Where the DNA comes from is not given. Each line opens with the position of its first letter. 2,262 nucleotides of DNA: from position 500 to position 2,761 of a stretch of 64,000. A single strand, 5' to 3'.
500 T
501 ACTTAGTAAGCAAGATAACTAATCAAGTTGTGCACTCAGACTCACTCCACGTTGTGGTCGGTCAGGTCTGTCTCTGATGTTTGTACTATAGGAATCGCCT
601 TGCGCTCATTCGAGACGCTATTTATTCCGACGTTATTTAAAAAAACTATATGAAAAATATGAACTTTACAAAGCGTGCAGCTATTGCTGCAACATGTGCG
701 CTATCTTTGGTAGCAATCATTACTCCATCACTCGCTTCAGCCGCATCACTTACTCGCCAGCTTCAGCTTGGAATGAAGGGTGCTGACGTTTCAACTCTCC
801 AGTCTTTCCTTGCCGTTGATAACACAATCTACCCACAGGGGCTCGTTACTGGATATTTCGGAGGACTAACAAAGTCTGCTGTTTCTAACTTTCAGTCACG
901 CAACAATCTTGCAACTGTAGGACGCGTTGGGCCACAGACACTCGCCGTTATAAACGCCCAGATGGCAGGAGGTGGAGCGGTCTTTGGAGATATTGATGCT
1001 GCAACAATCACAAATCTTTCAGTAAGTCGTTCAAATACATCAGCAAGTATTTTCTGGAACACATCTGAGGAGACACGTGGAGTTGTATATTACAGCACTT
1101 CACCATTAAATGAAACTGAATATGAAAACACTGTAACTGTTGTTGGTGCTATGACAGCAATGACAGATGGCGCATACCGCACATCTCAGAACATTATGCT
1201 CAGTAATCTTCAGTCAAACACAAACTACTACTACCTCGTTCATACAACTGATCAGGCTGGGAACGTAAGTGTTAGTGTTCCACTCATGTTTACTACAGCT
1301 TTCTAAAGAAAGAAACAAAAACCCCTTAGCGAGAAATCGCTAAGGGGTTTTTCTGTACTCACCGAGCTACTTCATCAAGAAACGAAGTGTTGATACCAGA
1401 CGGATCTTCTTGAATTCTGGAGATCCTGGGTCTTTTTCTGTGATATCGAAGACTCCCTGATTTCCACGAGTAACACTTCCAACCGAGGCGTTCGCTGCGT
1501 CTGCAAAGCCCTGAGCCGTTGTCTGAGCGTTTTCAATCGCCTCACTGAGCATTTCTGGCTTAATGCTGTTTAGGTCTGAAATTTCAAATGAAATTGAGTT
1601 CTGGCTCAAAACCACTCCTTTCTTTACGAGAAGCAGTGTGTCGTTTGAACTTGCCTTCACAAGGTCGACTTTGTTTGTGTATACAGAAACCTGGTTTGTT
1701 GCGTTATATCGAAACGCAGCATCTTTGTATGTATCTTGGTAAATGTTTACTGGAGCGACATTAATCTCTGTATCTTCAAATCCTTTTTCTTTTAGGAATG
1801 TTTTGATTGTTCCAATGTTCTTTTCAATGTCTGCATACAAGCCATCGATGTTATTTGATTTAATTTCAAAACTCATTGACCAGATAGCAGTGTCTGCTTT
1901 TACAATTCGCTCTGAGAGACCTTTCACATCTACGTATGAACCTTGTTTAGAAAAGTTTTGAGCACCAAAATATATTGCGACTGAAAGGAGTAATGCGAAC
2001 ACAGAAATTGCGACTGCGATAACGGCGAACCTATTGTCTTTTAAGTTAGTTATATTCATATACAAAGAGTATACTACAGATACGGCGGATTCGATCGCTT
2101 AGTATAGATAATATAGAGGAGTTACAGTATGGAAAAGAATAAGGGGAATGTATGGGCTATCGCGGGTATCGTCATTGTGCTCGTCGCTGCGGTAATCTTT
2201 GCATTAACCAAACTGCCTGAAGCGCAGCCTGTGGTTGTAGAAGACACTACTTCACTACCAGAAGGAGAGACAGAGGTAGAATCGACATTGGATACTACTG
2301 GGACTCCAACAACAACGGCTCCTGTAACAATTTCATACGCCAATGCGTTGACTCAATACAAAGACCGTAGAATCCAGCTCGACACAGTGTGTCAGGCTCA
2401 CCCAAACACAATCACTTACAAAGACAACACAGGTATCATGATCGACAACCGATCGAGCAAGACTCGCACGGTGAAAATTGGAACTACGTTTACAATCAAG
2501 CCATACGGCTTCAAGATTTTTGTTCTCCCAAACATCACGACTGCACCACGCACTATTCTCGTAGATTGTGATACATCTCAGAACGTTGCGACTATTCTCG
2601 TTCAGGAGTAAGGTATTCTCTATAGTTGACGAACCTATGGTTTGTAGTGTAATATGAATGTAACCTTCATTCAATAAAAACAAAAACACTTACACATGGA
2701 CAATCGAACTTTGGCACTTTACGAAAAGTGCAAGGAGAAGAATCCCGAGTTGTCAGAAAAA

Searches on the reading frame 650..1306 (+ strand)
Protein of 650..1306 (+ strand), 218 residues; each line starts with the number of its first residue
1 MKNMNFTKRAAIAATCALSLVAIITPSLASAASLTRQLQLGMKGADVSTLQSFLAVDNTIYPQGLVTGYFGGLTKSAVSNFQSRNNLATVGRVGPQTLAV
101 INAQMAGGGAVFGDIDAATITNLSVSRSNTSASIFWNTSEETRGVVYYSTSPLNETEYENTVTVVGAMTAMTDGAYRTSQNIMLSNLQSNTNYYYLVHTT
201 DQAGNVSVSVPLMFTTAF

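Call 73: find_encoding_contigs(protein=window:650-1306:+, flank=10000, max_places=2)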
Protein window:650-1306:+ (218 aa): no gene with exactly this product is on record in the collection.

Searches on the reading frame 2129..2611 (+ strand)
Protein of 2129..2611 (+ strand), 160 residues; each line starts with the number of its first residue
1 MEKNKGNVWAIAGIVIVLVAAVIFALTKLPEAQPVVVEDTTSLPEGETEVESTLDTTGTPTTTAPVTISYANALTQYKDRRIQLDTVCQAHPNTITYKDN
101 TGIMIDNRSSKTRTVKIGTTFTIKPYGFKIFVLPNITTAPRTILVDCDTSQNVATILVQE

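Call 75: find_encoding_contigs(protein=window:2129-2611:+, flank=10000, max_places=2)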
Protein window:2129-2611:+ (160 aa): 4 contigs read that carry it; 2 places shown.
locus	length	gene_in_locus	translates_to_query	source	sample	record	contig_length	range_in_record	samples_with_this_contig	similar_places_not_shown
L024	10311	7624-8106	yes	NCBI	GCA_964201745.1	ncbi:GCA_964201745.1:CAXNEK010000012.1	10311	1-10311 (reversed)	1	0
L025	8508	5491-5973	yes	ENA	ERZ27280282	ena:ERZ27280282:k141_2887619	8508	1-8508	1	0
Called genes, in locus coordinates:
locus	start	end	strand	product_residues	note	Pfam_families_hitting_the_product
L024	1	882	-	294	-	?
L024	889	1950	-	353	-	-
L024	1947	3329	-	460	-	PF01266:DAO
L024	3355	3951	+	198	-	PF09335:VTT_dom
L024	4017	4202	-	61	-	-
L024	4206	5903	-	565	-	PF00999:Na_H_Exchanger, PF02254:TrkA_N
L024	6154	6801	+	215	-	PF01471:PG_binding_1, PF16656:Pur_ac_phosph_N (weak)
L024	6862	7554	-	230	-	PF04402:SIMPL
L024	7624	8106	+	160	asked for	-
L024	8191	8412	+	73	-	-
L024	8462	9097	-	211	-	-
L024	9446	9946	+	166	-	-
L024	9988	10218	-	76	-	PF03831:YjdM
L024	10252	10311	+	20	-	?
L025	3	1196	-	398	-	?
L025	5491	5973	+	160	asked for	-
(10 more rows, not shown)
